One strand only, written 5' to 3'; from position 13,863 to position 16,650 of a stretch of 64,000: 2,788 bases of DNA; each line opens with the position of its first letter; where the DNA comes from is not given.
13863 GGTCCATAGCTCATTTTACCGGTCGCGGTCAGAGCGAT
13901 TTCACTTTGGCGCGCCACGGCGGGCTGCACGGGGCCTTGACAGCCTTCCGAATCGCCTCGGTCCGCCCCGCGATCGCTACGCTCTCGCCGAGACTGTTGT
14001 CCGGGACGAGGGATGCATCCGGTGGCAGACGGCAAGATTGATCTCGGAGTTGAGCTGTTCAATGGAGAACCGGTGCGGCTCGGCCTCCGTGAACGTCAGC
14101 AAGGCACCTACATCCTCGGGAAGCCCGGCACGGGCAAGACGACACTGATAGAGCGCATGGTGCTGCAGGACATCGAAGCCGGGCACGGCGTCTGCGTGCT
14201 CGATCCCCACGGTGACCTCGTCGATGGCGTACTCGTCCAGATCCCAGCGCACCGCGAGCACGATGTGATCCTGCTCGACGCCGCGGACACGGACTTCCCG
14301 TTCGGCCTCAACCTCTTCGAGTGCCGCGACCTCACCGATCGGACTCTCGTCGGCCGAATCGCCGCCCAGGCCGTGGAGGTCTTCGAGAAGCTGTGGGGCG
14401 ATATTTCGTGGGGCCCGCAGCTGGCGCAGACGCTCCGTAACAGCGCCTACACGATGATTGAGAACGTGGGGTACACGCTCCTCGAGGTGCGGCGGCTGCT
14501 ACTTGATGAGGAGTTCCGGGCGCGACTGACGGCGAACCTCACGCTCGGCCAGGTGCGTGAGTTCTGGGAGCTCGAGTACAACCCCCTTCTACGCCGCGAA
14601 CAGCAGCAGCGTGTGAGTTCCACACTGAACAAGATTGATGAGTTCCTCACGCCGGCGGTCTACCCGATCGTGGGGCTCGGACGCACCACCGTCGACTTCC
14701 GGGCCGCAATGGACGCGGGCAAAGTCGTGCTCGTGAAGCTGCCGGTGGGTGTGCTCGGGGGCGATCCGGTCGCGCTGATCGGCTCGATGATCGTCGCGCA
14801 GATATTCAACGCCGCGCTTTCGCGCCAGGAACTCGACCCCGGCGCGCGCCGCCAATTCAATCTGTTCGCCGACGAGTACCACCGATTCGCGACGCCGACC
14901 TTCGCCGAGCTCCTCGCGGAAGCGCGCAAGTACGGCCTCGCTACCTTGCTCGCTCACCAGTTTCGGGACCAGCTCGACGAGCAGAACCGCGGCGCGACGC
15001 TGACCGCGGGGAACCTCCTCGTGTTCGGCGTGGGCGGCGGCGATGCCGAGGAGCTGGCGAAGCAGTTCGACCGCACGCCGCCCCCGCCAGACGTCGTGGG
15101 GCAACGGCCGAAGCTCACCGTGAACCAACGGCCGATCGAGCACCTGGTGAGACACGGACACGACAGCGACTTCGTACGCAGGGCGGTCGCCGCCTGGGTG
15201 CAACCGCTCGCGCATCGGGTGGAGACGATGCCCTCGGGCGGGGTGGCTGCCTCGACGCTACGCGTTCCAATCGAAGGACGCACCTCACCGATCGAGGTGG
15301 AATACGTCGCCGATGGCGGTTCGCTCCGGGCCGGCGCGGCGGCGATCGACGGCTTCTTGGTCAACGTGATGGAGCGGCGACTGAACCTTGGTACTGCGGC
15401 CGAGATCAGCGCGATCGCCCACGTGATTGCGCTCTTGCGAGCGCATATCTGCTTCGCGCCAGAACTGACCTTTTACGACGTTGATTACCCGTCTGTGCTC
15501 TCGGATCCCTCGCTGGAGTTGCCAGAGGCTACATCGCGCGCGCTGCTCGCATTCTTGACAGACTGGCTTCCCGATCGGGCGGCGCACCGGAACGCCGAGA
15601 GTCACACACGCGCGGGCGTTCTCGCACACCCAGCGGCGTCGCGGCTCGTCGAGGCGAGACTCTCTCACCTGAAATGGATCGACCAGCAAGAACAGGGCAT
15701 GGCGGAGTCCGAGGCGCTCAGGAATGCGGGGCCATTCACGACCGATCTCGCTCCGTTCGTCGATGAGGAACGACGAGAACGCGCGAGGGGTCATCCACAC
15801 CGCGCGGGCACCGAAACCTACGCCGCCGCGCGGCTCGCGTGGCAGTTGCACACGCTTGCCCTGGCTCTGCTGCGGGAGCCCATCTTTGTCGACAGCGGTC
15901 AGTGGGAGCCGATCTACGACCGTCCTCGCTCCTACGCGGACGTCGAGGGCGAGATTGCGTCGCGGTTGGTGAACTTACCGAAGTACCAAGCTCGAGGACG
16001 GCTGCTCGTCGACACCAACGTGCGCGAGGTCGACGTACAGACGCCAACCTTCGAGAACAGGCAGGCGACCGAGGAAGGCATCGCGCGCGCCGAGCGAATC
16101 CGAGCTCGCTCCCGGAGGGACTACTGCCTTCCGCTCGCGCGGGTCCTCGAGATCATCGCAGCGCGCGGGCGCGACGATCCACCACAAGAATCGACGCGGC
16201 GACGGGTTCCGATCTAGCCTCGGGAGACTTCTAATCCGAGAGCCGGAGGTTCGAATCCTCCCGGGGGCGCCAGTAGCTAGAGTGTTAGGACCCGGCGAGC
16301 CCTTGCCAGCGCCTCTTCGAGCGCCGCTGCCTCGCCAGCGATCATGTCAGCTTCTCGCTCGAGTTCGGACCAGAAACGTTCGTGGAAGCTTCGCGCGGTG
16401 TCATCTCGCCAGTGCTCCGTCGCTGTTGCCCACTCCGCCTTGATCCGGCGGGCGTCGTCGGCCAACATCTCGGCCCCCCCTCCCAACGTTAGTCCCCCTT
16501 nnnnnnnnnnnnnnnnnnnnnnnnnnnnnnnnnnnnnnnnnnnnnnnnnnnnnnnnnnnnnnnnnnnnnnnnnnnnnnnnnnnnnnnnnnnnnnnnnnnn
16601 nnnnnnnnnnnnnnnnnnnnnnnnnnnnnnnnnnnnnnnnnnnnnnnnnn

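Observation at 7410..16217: Mobile-element-like module with conjugation/replication genes but no recognisable integrase or relaxase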

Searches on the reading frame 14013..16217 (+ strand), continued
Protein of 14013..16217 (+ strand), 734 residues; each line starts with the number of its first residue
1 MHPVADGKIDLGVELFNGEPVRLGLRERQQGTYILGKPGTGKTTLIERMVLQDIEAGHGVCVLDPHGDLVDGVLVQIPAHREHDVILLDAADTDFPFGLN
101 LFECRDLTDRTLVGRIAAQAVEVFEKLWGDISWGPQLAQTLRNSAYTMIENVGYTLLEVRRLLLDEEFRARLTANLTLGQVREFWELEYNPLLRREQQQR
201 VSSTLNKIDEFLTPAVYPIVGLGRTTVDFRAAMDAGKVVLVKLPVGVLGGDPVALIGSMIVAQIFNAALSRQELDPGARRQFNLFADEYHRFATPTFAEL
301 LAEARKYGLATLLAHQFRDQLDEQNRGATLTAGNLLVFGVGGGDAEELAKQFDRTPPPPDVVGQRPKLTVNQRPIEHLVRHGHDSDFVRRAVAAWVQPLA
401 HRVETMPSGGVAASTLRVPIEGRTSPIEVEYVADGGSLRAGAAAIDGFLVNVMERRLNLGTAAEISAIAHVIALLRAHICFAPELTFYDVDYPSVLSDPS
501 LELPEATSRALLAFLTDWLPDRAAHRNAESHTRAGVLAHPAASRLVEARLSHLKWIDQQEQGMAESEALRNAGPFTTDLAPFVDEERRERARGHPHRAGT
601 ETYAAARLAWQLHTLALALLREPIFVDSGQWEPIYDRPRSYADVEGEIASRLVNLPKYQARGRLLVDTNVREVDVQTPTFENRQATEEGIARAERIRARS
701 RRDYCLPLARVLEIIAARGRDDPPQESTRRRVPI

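Call 74: search_dna_similar(query=window:14013-16217:+, collection=phages, mode=protein, max_rows=15, max_evalue=0.001)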
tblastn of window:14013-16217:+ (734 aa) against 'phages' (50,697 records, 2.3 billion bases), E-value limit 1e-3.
Records with a match: 6; places in all: 6; records where one place covers at least 80% of the query: 0.
Best place of each record, by identity: <60% 6.
By first word of the organism name: Bacillus 6.
By host as written in the record: Bacillus subtilis 3; Bacillus megaterium str. ATCC 43725 2; Bacillus subtilis BEST7003 1.
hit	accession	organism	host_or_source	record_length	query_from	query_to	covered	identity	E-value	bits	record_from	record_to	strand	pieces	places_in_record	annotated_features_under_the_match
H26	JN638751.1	Bacillus phage G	Bacillus megaterium str. ATCC 43725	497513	34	352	43%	26.6%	1e-14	85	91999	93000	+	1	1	156: gp156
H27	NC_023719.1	Bacillus phage G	Bacillus megaterium str. ATCC 43725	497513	34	352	43%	26.6%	1e-14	85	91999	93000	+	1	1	156: gp156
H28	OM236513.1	Bacillus phage SP82G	Bacillus subtilis BEST7003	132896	34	99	9%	35.8%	8e-4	49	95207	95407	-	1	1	hypothetical protein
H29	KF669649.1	Bacillus phage CampHawk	Bacillus subtilis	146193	34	99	9%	35.8%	8e-4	49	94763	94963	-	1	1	hypothetical protein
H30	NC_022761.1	Bacillus phage CampHawk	Bacillus subtilis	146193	34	99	9%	35.8%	8e-4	49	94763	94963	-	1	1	hypothetical protein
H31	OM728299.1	Bacillus phage vB_BsuM-Goe19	Bacillus subtilis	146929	34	99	9%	35.8%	8e-4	49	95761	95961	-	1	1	hypothetical protein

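Call 75: get_annotated_region(hit=H4, flank=9000)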
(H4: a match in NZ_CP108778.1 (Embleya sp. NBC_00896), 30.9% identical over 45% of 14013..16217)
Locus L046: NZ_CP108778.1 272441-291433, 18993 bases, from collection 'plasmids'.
description: Embleya sp. NBC_00896 plasmid unnamed2, complete sequence
organism: Embleya sp. NBC_00896 (NCBI taxid 2975961)
taxonomy: Bacteria; Actinomycetota; Actinomycetes; Kitasatosporales; Streptomycetaceae; Embleya; Embleya sp. NBC 00896
host: -; source: -; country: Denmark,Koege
typing (MOB-suite, as given by PLSDB): non-mobilizable
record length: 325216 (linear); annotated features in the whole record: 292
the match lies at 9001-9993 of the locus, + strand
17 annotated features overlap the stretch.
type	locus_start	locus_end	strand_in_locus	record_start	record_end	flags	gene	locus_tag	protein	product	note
CDS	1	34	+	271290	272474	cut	-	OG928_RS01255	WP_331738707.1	3'-5' exonuclease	-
CDS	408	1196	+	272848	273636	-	-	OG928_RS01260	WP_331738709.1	hypothetical protein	-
CDS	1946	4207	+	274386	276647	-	-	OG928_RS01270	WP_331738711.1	hypothetical protein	-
CDS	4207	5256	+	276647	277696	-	-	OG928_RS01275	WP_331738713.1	PrgI family protein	-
CDS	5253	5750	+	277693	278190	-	-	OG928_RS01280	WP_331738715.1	XF1762 family protein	-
CDS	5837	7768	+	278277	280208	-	-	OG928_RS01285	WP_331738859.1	ATP-binding protein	-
CDS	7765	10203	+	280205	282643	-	-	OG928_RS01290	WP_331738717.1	type IV secretory system conjugative DNA transfer family protein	-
CDS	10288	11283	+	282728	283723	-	-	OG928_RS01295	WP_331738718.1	replication-relaxation family protein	-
CDS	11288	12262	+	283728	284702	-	-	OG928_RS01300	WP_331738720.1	NlpC/P60 family protein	-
CDS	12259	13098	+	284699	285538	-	-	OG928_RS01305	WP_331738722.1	hypothetical protein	-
CDS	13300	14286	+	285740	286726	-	-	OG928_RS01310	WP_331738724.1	hypothetical protein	-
CDS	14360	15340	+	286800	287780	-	-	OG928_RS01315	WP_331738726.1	hypothetical protein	-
CDS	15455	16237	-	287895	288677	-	-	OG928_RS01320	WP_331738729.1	helix-turn-helix domain-containing protein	-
CDS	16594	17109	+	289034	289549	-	-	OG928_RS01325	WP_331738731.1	hypothetical protein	-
CDS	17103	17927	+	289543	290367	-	-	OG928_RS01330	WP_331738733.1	hypothetical protein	-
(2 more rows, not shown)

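Call 76: get_annotated_region(hit=H6, flank=9000)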
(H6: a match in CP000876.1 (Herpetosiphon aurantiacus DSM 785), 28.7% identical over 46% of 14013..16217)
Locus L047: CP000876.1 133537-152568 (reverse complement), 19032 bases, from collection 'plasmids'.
description: Herpetosiphon aurantiacus DSM 785 plasmid pHAU01, complete sequence
organism: Herpetosiphon aurantiacus DSM 785 (NCBI taxid 316274)
taxonomy: Bacteria; Chloroflexota; Chloroflexia; Herpetosiphonales; Herpetosiphonaceae; Herpetosiphon; Herpetosiphon aurantiacus; Herpetosiphon aurantiacus DSM 785
host: -; source: -; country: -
typing (MOB-suite, as given by PLSDB): non-mobilizable
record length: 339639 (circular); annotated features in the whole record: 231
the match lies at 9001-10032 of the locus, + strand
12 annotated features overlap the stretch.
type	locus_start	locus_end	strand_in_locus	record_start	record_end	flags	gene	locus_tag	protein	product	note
CDS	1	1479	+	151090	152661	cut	-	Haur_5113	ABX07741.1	hypothetical protein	-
CDS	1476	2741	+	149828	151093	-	-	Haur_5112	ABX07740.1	hypothetical protein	-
CDS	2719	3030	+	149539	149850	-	-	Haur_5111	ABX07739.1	hypothetical protein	-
CDS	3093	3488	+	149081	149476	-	-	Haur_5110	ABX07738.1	hypothetical protein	-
CDS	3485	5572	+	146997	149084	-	-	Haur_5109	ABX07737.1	Type IV secretory pathway VirB4 protein-like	-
CDS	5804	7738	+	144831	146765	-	-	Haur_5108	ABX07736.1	hypothetical protein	-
CDS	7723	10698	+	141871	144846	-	-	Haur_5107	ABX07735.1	hypothetical protein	-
CDS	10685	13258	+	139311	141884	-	-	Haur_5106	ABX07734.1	conserved hypothetical protein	-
CDS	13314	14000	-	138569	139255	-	-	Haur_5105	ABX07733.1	hypothetical protein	-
CDS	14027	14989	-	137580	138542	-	-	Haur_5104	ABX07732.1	hypothetical protein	-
CDS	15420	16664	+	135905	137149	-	-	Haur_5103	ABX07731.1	transposase IS116/IS110/IS902 family protein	-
CDS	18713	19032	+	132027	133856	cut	-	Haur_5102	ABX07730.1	hypothetical protein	-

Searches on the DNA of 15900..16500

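Call 16: search_rna_families(source=window, start=15900, end=16500, threshold=evalue, max_evalue=10, show_alignments=3)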
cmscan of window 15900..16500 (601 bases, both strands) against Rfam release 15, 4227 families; matches with E-value up to 10: 5.
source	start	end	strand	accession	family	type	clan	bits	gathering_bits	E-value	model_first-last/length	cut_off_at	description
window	16231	16263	-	RF04351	Plastid-psbl-rps4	Cis-reg;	-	20.6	68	0.099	1-53/53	no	Plastid-psbl-rps4 3UTR RNA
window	16084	16167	-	RF00305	snoZ248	Gene; snRNA; snoRNA; CD-box;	-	17.3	120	1.4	1-137/137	no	Small nucleolar RNA Z248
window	16217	16269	+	RF00005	tRNA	Gene; tRNA;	CL00001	16.6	29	1.5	1-71/71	no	tRNA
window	16217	16268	+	RF01684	mascRNA-menRNA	Gene;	-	16.4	42.5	1.8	1-56/56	no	MALAT1-associated small cytoplasmic RNA/MEN beta RNA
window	16217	16270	-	RF04354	Plastid-ycf2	Cis-reg;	-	15.2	65.7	3.7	1-75/75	no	Plastid-ycf2 5UTR RNA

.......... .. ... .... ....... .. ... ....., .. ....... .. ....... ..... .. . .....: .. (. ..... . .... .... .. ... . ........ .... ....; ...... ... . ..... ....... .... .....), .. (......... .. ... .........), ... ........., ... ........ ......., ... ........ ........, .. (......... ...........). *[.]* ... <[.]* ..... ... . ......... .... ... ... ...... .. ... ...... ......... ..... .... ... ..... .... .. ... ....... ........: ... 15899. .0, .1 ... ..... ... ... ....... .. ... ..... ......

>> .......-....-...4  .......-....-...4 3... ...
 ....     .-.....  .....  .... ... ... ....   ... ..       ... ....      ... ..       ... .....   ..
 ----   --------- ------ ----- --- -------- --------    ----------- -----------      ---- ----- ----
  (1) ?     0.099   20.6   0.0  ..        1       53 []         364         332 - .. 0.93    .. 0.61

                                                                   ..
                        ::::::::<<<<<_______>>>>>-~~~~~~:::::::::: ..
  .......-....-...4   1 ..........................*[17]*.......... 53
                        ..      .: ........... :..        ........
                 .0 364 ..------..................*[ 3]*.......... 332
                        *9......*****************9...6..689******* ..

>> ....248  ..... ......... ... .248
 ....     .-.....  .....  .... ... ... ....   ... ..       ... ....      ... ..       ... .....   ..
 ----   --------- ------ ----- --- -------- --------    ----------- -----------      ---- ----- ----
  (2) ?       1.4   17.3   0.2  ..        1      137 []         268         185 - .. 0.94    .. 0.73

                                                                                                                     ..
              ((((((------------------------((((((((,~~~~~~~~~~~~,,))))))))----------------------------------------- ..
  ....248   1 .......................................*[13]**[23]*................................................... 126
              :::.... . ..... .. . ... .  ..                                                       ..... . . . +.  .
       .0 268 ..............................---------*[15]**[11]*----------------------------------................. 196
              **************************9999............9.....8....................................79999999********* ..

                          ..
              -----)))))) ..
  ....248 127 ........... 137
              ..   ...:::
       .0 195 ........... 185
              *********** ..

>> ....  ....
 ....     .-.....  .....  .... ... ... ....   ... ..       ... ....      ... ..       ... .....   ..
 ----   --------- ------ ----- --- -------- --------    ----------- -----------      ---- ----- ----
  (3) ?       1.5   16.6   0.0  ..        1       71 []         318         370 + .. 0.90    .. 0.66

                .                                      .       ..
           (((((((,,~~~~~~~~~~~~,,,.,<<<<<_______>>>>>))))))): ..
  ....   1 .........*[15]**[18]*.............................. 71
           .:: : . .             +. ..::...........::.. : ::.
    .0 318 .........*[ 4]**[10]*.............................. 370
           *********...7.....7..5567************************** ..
